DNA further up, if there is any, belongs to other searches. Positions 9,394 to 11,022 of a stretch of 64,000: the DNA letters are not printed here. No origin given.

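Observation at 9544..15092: Minus-strand operon: methyltransferase, 738-aa membrane protein, polyprenyl-phosphate sugar synthase, FAD oxidoreductase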

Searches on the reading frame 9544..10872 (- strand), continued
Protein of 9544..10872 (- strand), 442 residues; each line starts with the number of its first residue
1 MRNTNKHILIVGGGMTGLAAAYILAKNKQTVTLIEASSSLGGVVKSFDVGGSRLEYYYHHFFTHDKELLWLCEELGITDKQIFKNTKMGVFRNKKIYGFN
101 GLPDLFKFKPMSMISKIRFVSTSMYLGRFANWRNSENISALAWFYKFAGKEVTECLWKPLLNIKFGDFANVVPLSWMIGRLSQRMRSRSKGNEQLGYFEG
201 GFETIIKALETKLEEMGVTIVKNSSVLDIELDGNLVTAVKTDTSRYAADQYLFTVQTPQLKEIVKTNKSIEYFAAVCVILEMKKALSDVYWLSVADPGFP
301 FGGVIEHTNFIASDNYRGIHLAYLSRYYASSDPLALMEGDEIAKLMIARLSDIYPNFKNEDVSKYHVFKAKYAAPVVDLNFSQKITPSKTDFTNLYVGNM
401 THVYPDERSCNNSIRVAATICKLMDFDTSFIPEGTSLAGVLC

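Call 16: find_related_loci(query=A1, collection=genome_contigs, flank=10000)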
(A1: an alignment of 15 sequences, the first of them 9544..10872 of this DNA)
Query A1 (442 aa) in genome_contigs; peptide patterns used: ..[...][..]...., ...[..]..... (x = any residue, [..] = any of these).
274 stretches matched a pattern; 174 encode a relative of the query (tblastn E <= 1e-3); the best 80 are kept; 80 distinct loci.
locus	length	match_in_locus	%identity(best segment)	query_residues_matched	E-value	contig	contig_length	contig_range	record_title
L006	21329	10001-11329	53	5-439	4e-162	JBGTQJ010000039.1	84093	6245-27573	MAG: Saprospiraceae bacterium isolate WDNA11_bin.10.permissive NODE_39_length_84093_cov_11.809110, whole genome shotgun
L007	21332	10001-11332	53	6-441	9e-162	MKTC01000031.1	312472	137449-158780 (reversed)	MAG: Bacteroidetes bacterium 37-13 scnpilot_p_inoc_scaffold_54, whole genome shotgun sequence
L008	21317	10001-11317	53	4-439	5e-160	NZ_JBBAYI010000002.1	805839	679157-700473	Emticicia sp. 17c Scaffold2_1, whole genome shotgun sequence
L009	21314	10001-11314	53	6-439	3e-159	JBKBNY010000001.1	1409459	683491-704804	MAG: Spirosomataceae bacterium isolate 21I_061.bin.25 NODE_2_length_1409459_cov_6.178130, whole genome shotgun sequence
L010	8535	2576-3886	54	10-441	8e-159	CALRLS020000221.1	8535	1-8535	MAG: Cyanobium sp. NIES-981 isolate JJ-K1D7-64-1-mx-bin570 genome assembly, contig: JJ-SEL19C6-181-C777, whole genome sh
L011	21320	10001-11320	53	5-439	1e-158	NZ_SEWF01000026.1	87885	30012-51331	Emticicia agri strain 17J42-9 scf7180000000813, whole genome shotgun sequence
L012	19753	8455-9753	53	10-439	7e-159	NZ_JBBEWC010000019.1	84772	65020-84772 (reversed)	Emticicia soli strain ZZ-4 Scaffold18_1, whole genome shotgun sequence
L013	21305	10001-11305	53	10-439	1e-158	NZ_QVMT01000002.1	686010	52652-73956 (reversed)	Emticicia sp. C21 contig2, whole genome shotgun sequence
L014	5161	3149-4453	54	10-439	5e-161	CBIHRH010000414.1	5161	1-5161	MAG TPA_asm: uncultured Emticicia sp. isolate SRR18156189_concoct_30 genome assembly, contig: ERZ27336846.4059, whole ge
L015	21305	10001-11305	53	10-439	6e-158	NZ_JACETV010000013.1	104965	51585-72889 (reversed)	Emticicia sp. BO119 contig13, whole genome shotgun sequence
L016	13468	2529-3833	53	10-439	2e-157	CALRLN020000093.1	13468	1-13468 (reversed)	MAG: Chitinophaga pinensis isolate JJ-KC21117-112-1-m2-bin61 genome assembly, contig: JJ-ST95-70-C458, whole genome shot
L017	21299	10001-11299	52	10-439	3e-157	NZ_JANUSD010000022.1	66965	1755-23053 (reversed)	Emticicia fluvialis strain BHSR1 contig22, whole genome shotgun sequence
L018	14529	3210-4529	51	8-439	1e-156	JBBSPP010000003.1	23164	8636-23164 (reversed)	MAG: Chitinophagales bacterium isolate LS6_sbin.59 LS6_sbin.59_K_2013056_L_23164_cov_7.8019, whole genome shotgun sequen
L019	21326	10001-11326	51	6-439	2e-156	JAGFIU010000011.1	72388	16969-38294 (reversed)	MAG: Bacteroidetes bacterium isolate mag.5 k127_29704, whole genome shotgun sequence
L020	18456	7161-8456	51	18-441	4e-156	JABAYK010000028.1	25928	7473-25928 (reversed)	MAG: Flavobacteriales bacterium isolate HE327_NSB007 NODE_2503_length_25928_cov_5.199088, whole genome shotgun sequence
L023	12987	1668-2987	51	8-439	2e-155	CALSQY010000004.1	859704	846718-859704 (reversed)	MAG: uncultured Cyclobacteriaceae bacterium isolate K_MB54 genome assembly, contig: contig_16466_K_MB54, whole genome sh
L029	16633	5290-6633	49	3-441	8e-154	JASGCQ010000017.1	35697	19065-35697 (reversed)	MAG: Phycisphaerales bacterium isolate MAG05 NODE_561_length_35697_cov_34.253156, whole genome shotgun sequence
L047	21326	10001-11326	50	6-439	3e-151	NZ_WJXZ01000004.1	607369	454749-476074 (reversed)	Larkinella terrae strain KCTC 52001 kctcs2001_4, whole genome shotgun sequence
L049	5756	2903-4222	51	8-439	2e-152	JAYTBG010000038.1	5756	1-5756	MAG: Chitinophagaceae bacterium isolate GFS_14139 GFS_14139_37, whole genome shotgun sequence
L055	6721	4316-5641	48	6-439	2e-150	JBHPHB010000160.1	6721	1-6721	Spirochaetota bacterium isolate SAG AM-311-O03 NODE_160_length_6721_cov_17.608161, whole genome shotgun sequence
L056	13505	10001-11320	50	8-439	1e-149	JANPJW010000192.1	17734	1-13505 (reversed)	MAG: Chitinophagaceae bacterium isolate VAR_61_metabat_350 VAR_61_k141_516227, whole genome shotgun sequence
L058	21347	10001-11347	47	1-441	3e-149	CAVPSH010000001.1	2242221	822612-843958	MAG: uncultured bacterium isolate MFD00031.bin.2.149 genome assembly, contig: contig_17968, whole genome shotgun sequenc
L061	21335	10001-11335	50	5-441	2e-148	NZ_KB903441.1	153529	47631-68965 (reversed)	Flexithrix dorotheae DSM 6795 A3EMDRAFT_scaffold_18.19, whole genome shotgun sequence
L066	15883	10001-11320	49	8-439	1e-147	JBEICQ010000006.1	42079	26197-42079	MAG: Flavobacteriales bacterium isolate Sample-101-S75-bin-15 Sample_101_S75-bin_15-k141_2507984, whole genome shotgun s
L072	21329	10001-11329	47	5-439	7e-147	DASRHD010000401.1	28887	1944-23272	MAG TPA_asm: Opitutaceae bacterium isolate SMAG_U10075 k141_1791009, whole genome shotgun sequence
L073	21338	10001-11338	48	2-439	6e-147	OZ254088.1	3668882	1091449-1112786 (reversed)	MAG: Vicingaceae bacterium isolate da3228aa-0750-4a01-a0fc-8973236e3cd2 genome assembly, chromosome: 1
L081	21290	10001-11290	49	18-439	7e-144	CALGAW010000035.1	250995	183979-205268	MAG: uncultured Saprospiraceae bacterium isolate H3_Bin_METABAT__76_sub_1_1 genome assembly, contig: c_000000090445, who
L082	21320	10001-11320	50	8-439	5e-144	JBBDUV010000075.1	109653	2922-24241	MAG: Bacteroidales bacterium isolate LejiaC_44_15 Lejia_C_381_length_109653_cov_9, whole genome shotgun sequence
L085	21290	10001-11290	51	18-439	1e-143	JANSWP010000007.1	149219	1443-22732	MAG: Bacteroidetes bacterium isolate bin.2 k141_25595_length_149219_cov_18.3035, whole genome shotgun sequence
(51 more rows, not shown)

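Call 25: list_cluster_members(proteins=[P0121, window:9544-10872:-, window:10888-11844:-, window:17022-18890:-, window:36569-39496:+, window:58714-61014:+])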
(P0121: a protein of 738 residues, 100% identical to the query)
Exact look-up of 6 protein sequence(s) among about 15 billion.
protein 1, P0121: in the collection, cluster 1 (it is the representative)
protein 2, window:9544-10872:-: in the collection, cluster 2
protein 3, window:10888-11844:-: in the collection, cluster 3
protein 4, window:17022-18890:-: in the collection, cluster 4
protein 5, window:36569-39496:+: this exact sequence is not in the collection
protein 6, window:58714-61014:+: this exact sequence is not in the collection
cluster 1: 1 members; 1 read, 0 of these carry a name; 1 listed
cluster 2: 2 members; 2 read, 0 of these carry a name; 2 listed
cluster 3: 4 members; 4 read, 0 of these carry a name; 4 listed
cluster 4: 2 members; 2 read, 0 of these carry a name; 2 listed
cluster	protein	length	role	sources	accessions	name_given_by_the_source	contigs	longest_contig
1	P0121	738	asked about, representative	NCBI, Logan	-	-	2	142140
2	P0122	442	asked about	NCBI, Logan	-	-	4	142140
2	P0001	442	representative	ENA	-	-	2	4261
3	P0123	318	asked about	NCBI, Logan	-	-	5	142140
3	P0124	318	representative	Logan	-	-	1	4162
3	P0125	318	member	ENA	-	-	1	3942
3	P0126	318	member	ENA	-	-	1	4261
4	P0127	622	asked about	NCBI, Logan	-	-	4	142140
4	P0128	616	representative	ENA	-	-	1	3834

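Call 31: predict_structure(alignment_id=A1)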
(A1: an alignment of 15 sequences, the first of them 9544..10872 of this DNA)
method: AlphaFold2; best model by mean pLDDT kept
length: 442 residues; sequences in the alignment: 15
mean_pLDDT: 87.1   pTM: 0.87
mean pLDDT of the five models: 87.1, 83.2, 77.9, 75.9, 74.5
residues with pLDDT >= 90: 232; 70-90: 171; 50-70: 33; < 50: 6
segments of 3 or more residues with pLDDT < 50: none
pLDDT, mean of each block of 10 residues (from residue 1): 79 92 97 92 68 78 84 94 90 93 90 94 92 90 96 92 84 89 80 83 90 98 94 94 95 85 70 86 93 91 89 84 89 90 95 95 91 70 82 86 67 88 94 68 44
secondary structure, 60 per line:
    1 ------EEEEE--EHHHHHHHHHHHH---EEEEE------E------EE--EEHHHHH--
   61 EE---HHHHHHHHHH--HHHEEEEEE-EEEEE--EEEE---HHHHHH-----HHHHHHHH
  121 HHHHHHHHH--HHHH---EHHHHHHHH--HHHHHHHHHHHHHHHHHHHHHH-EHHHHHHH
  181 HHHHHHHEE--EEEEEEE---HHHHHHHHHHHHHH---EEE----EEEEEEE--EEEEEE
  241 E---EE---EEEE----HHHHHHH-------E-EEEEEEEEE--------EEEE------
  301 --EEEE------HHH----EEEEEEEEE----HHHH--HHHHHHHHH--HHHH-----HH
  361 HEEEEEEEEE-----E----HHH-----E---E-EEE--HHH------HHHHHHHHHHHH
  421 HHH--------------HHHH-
elements in order: E7-11 H15-26 E30-34 H54-58 H66-75 E81-86 E88-92 E95-98 H102-107 H113-129 H132-135 H140-147 H150-171 H174-187 E192-198 H202-215 E219-221 E226-232 E235-241 E250-253 H258-264 E274-282 E291-294 E303-306 E320-328 H333-336 H339-347 H350-353 E362-370 E395-397 H409-423 H438-441

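Call 36: search_protein_families(library=pfam, max_evalue=0.1, proteins=[L011:8168-9979:+, L047:11408-12898:+, L073:13355-15298:-, L058:11381-13636:+, L082:12259-13959:+, L061:12354-13343:+, L023:4998-6521:+, L072:13475-15442:+, L055:5584-6720:+, L004:3463-4260:+])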
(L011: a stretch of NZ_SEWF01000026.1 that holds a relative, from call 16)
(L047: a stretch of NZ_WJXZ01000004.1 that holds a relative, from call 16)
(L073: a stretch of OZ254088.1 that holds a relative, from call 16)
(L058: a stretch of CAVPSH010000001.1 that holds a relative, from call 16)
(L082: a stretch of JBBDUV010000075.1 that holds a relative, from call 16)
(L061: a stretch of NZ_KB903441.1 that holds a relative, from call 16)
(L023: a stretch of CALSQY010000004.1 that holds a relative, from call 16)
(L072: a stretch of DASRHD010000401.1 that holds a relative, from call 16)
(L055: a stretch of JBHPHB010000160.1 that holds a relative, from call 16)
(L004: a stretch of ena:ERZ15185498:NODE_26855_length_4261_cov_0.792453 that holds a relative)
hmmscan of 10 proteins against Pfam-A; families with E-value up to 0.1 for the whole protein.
L011:8168-9979:+ (603 aa): 0 families

L047:11408-12898:+ (496 aa): 0 families

L073:13355-15298:- (647 aa): 7 families
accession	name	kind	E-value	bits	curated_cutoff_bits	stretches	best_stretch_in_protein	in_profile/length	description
PF14559.12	TPR_19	-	0.00071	20.3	25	1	514-560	7-53/68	Tetratricopeptide repeat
PF13432.12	TPR_16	-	0.00082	20.2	32.7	1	511-566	10-65/65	Tetratricopeptide repeat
PF10366.15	Vps39_1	-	0.0064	17.2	22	0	569-621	42-94/108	Vacuolar sorting protein 39 domain 1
PF13429.12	TPR_15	-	0.0066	16.3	26.2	1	515-554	231-270/280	Tetratricopeptide repeat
PF13428.12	TPR_14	-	0.015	16.4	23.5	0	533-569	2-38/44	Tetratricopeptide repeat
PF13424.12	TPR_12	-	0.019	15.6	30.1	0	534-564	5-40/77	Tetratricopeptide repeat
PF23914.1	TPR_CcmH_CycH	-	0.03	14.6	42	1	511-583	63-138/158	Cytochrome c-type biogenesis protein H TPR domain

L058:11381-13636:+ (751 aa): 1 family
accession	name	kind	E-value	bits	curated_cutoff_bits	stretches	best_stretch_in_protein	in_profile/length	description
PF09586.16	YfhO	-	3.8e-05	22.7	28.5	1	682-730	784-834/835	Bacterial membrane protein YfhO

L082:12259-13959:+ (566 aa): 2 families
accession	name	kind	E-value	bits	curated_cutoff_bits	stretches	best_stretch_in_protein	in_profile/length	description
PF20604.3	DUF6798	-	1.6e-19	69.8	26.9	1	443-498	5-60/61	Domain of unknown function (DUF6798)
PF14159.11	CAAD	-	0.073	13.4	30.7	0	333-385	18-70/85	CAAD domains of cyanobacterial aminoacyl-tRNA synthetase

L061:12354-13343:+ (329 aa): 1 family
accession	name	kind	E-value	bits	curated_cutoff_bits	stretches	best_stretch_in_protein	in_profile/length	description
PF03706.18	LPG_synthase_TM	-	3.8e-43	148.5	33.4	1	13-311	2-302/302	Lysylphosphatidylglycerol synthase TM region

L023:4998-6521:+ (507 aa): 0 families

L072:13475-15442:+ (655 aa): 33 families (the best 25 are shown)
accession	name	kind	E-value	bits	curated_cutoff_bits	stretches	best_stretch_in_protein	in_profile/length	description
PF13414.12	TPR_11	-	4.1e-46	154.8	26.8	5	537-578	1-42/42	TPR repeat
PF07719.23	TPR_2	-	6.5e-39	129.3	27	5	530-563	1-34/34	Tetratricopeptide repeat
PF00515.34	TPR_1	-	1.8e-37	126.1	27.8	5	530-563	1-34/34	Tetratricopeptide repeat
PF13431.12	TPR_17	-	5.3e-31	104.7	24.4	5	552-585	1-34/34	Tetratricopeptide repeat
PF13432.12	TPR_16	-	6.4e-30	103.6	32.7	4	536-597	3-64/65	Tetratricopeptide repeat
PF13424.12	TPR_12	-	1.4e-25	89.7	30.1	4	529-594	2-75/77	Tetratricopeptide repeat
PF13428.12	TPR_14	-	1.8e-23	81.1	23.5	4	463-503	2-42/44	Tetratricopeptide repeat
PF14559.12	TPR_19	-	3.1e-23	82.3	25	4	577-633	4-59/68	Tetratricopeptide repeat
PF13181.12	TPR_8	-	7.6e-22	76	25.7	2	564-597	1-34/34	Tetratricopeptide repeat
PF13374.12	TPR_10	-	4.4e-19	68.3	27.5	3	568-593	6-31/42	Tetratricopeptide repeat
PF13371.12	TPR_9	-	4.1e-15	56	35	3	537-601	2-66/73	Tetratricopeptide repeat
PF03704.23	BTAD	-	4.5e-15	56.7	22.1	2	530-592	62-124/146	Bacterial transcriptional activator domain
PF23914.1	TPR_CcmH_CycH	-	1.3e-13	51.5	42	3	522-633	42-156/158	Cytochrome c-type biogenesis protein H TPR domain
PF13176.12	TPR_7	-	1.3e-13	50.3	27.9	1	532-563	1-34/36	Tetratricopeptide repeat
PF24575.1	TPR_Slam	-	2.4e-10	41.2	35.2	1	538-587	55-104/104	Surface lipoprotein assembly modifier, N-terminal TPR repeats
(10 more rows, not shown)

L055:5584-6720:+ (379 aa): 2 families
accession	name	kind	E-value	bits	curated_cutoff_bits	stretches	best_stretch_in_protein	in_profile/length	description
PF13231.12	PMT_2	-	0.0017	19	26.1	1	98-250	5-154/160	Dolichyl-phosphate-mannose-protein mannosyltransferase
PF06692.16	MNSV_P7B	-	0.086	13.3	22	0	332-352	8-28/61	Melon necrotic spot virus P7B protein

L004:3463-4260:+ (266 aa): 0 families

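Call 37: fold_search(model_id=the predicted structure, library=pdb)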
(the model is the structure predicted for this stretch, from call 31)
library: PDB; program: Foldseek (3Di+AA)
matches with E <= 10: 1987; with E <= 0.001: 1137
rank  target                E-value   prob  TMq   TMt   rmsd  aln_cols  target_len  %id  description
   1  5mog_A                4.4e-25  1.00  0.79  0.75   4.6       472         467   16  Oryza sativa phytoene desaturase inhibited by norflurazon (released 2017-07-12)
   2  3lov                  6.3e-25  1.00  0.72  0.71   5.8       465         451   17  Crystal structure of Putative protoporphyrinogen oxidase (YP_001813199.1) from Exiguobacterium sp. 255-15 at 2.06 A reso (released 2010-02-23)
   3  5mog_E                1.0e-24  1.00  0.79  0.75   4.6       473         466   16  Oryza sativa phytoene desaturase inhibited by norflurazon (released 2017-07-12)
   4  5mog_C                1.6e-24  1.00  0.79  0.74   4.6       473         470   16  Oryza sativa phytoene desaturase inhibited by norflurazon (released 2017-07-12)
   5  5mog_B                3.0e-24  1.00  0.79  0.74   4.7       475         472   16  Oryza sativa phytoene desaturase inhibited by norflurazon (released 2017-07-12)
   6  9a78_B                2.1e-23  1.00  0.73  0.69   5.5       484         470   16  Integrative model of SYFB-CGOX by crosslinking MS and deep learning (released 2024-09-18)
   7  2ivd_B                5.5e-23  1.00  0.74  0.73   5.5       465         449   16  Structure of protoporphyrinogen oxidase from Myxococcus xanthus with acifluorfen (released 2006-10-17)
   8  2ive_B                1.0e-22  1.00  0.74  0.73   5.5       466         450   16  Structure of protoporphyrinogen oxidase from Myxococcus xanthus (released 2006-10-17)
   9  1sez_A                3.5e-22  1.00  0.71  0.68   5.6       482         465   16  Crystal Structure of Protoporphyrinogen IX Oxidase (released 2004-04-13)
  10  3ka7                  7.6e-22  1.00  0.69  0.72   5.1       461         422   17  Crystal Structure of an oxidoreductase from Methanosarcina mazei. Northeast Structural Genomics Consortium target id MaR (released 2009-11-17)
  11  3i6d_B                8.6e-22  1.00  0.73  0.77   4.6       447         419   17  Crystal structure of PPO from bacillus subtilis with AF (released 2009-12-08)
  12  3i6d_A                1.0e-21  1.00  0.72  0.76   4.5       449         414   16  Crystal structure of PPO from bacillus subtilis with AF (released 2009-12-08)
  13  2ive_A                1.2e-21  1.00  0.73  0.71   5.8       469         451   16  Structure of protoporphyrinogen oxidase from Myxococcus xanthus (released 2006-10-17)
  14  4ivm                  1.9e-21  1.00  0.70  0.67   5.4       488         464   17  Structure of human protoporphyrinogen IX oxidase(R59G) (released 2013-03-06)
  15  2ivd_A                2.0e-21  1.00  0.74  0.73   5.6       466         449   17  Structure of protoporphyrinogen oxidase from Myxococcus xanthus with acifluorfen (released 2006-10-17)
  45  4dsg_B                7.4e-18  1.00  0.68  0.65   6.7       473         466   14  Crystal Structure of oxidized UDP-Galactopyranose mutase (released 2012-06-13)
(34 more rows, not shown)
